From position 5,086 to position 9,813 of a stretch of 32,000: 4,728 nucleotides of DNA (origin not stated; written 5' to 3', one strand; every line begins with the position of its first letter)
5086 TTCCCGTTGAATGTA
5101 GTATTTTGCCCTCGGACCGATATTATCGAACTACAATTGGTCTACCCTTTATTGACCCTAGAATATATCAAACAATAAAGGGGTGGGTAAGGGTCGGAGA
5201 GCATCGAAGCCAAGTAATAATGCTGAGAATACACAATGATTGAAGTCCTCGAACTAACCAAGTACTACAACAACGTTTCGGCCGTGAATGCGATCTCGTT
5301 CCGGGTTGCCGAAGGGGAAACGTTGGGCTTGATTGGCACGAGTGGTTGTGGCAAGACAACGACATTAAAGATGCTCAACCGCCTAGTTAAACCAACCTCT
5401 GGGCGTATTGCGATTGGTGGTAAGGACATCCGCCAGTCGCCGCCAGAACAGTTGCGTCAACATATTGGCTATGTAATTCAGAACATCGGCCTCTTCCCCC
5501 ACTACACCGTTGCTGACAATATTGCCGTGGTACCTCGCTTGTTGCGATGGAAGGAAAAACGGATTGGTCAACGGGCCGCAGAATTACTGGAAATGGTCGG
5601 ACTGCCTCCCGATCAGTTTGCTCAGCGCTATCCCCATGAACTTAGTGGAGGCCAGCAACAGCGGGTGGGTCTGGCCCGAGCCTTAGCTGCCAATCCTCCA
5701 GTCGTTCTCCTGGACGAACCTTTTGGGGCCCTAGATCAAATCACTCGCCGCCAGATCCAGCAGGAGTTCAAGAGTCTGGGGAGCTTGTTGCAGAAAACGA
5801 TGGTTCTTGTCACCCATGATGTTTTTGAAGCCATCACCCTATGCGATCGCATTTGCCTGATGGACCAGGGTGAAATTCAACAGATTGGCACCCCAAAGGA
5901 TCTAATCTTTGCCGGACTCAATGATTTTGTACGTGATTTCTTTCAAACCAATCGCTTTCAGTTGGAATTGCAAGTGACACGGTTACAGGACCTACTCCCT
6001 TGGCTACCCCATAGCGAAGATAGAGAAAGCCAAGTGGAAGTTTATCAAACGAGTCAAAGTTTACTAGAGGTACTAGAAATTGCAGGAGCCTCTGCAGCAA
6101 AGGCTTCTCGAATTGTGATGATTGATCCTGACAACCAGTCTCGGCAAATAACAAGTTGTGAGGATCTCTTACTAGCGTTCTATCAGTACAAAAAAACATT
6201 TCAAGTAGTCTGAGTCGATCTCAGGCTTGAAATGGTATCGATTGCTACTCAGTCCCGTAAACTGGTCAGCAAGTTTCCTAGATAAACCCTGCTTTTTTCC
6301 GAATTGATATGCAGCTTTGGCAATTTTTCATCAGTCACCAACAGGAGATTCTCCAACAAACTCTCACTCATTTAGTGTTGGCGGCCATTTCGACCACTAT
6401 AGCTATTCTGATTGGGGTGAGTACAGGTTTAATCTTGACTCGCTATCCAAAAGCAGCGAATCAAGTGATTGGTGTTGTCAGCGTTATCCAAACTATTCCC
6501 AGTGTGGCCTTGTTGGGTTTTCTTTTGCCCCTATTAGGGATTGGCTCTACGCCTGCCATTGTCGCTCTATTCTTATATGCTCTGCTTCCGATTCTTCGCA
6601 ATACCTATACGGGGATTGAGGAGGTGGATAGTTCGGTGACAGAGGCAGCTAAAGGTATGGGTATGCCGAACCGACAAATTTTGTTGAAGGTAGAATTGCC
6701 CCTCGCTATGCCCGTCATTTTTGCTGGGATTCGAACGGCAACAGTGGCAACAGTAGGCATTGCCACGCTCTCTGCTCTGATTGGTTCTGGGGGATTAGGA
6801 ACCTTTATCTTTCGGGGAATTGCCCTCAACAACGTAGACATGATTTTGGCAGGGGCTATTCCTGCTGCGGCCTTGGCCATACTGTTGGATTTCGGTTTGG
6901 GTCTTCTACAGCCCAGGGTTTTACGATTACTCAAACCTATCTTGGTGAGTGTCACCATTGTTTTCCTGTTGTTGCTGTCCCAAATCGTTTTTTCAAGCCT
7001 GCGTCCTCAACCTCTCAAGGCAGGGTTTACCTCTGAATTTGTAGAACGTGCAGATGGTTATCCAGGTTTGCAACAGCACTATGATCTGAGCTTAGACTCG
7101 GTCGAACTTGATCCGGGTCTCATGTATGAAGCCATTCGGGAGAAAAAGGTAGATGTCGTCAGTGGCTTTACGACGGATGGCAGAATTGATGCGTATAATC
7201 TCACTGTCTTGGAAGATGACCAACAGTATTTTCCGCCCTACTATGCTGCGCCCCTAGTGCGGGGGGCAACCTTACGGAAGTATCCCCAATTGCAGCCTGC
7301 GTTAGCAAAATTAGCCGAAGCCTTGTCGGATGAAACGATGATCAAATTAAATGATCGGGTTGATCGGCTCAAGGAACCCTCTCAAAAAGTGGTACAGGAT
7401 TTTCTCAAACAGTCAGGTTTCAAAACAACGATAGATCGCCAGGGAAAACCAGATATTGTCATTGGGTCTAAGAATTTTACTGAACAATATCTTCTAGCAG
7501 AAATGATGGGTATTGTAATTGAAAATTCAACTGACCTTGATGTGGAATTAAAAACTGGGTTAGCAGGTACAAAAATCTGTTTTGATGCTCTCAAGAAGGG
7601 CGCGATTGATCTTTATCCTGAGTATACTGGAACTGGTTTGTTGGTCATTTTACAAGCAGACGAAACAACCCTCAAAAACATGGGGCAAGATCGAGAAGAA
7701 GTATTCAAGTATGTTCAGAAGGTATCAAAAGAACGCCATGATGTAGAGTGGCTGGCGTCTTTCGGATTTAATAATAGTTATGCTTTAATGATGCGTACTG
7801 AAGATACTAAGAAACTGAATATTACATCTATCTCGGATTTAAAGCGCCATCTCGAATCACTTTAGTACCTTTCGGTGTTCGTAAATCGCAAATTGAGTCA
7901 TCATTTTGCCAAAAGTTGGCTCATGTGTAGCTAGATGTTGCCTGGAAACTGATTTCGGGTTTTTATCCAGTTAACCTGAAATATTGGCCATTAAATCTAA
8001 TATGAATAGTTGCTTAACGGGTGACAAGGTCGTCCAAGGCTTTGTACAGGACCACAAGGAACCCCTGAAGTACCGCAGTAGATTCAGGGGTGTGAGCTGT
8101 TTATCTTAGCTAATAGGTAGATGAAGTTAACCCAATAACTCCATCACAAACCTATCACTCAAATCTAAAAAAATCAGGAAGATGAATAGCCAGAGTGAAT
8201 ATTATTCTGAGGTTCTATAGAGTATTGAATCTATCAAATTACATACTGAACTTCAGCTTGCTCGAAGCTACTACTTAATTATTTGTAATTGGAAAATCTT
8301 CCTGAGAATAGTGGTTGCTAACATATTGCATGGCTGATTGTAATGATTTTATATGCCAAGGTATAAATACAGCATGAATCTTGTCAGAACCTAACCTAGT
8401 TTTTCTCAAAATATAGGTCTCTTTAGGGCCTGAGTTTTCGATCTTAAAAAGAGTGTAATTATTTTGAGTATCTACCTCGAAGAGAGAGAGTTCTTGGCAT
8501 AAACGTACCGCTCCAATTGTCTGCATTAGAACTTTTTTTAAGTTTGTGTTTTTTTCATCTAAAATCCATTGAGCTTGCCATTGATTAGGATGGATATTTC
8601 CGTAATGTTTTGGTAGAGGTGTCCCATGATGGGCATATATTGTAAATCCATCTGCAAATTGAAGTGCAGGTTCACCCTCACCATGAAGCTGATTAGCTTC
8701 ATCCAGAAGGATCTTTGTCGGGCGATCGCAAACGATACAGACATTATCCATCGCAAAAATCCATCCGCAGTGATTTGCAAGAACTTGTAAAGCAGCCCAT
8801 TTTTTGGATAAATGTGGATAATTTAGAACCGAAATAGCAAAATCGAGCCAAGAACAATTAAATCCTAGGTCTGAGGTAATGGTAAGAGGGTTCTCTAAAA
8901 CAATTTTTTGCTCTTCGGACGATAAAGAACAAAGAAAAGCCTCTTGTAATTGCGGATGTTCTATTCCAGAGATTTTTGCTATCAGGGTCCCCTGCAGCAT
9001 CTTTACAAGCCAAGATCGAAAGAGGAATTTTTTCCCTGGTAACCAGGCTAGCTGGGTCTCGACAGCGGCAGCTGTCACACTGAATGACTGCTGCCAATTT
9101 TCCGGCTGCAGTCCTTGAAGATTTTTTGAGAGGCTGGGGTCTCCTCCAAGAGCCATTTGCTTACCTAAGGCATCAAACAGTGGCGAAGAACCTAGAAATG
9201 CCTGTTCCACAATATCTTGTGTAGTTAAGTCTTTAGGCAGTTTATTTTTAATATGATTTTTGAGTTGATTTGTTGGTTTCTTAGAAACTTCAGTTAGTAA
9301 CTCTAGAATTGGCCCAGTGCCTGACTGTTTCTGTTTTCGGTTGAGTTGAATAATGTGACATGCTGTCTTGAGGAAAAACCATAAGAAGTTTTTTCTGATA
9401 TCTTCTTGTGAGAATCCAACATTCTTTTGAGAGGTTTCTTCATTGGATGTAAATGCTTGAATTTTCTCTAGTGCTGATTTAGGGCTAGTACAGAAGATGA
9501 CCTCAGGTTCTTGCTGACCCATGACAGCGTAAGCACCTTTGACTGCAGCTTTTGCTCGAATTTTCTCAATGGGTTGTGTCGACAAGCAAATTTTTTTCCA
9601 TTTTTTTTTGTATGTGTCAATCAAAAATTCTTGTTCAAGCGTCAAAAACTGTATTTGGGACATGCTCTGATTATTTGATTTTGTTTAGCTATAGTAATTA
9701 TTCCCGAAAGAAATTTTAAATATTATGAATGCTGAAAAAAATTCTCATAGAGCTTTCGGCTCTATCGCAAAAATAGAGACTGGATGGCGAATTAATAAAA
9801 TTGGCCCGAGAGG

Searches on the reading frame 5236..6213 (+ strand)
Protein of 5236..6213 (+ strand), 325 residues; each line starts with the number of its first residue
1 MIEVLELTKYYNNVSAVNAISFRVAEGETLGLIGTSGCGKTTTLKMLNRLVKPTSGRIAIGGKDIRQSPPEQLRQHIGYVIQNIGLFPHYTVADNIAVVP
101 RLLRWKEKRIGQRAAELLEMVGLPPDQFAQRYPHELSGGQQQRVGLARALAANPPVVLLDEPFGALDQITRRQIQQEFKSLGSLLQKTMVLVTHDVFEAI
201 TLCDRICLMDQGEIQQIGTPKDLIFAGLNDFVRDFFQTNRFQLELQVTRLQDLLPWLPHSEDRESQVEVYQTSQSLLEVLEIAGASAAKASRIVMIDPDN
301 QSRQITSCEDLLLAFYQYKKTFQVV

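Call 4: search_protein_families(library=pfam, proteins=[window:5236-6213:+], max_evalue=0.01)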
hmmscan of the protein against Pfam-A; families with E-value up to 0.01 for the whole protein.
window:5236-6213:+ (325 aa): 6 families
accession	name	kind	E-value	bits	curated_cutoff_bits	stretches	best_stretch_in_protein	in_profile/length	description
PF00005.33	ABC_tran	-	1e-40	139.9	25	1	18-163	2-136/137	ABC transporter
PF02463.25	SMC_N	-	0.0018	18.2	40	0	115-212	124-217/220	RecF/RecN/SMC N terminal domain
PF13304.12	AAA_21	-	0.0033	18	27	0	129-195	231-299/304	AAA domain, putative AbiEii toxin, Type IV TA system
PF00448.28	SRP54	-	0.0034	17.5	22.7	1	32-99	6-72/196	SRP54-type protein, GTPase domain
PF03215.21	Rad17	-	0.0078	16.6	23.8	0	24-51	42-69/186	Rad17 P-loop domain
PF13401.12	AAA_22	-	0.0097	16.7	27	0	32-53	10-31/130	AAA domain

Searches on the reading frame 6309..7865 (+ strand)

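Call 4: search_protein_families(library=pfam, proteins=[window:6309-7865:+], max_evalue=0.01)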
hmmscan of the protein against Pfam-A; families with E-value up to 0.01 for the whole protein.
window:6309-7865:+ (518 aa): 2 families
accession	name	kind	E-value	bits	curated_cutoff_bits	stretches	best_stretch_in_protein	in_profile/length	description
PF04069.17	OpuAC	-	4.2e-57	194.1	21.2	2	235-368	114-257/257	Substrate binding domain of ABC-type glycine betaine transport system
PF00528.27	BPD_transp_1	-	5.4e-24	85.4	26.4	1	33-205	2-183/184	Binding-protein-dependent transport system inner membrane component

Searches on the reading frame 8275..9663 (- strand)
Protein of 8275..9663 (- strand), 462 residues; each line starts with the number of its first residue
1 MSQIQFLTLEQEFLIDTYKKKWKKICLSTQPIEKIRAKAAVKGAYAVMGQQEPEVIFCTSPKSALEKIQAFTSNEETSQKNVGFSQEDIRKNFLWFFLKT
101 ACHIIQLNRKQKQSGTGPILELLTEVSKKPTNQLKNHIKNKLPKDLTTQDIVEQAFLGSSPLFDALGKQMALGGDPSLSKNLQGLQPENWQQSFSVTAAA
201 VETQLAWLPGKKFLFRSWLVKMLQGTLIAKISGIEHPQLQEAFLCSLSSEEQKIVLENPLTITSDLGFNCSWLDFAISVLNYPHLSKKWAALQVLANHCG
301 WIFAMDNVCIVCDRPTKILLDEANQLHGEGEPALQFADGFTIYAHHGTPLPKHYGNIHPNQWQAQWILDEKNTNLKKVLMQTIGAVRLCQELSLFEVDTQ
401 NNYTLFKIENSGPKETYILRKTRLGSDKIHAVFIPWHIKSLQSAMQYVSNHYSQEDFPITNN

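Call 4: search_protein_families(library=pfam, proteins=[window:8275-9663:-], max_evalue=0.01)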
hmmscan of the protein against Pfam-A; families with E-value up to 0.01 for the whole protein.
window:8275-9663:- (462 aa): 1 family
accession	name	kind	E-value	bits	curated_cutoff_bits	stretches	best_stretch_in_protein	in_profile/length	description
PF20530.3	DUF6745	-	7.8e-20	71.5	27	1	288-412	28-151/206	Domain of unknown function (DUF6745)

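Call 74: search_protein_families(library=padloc, proteins=[window:8275-9663:-], max_evalue=0.001)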
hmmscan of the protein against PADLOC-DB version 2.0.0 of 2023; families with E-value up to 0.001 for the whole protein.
window:8275-9663:- (462 aa): 0 families
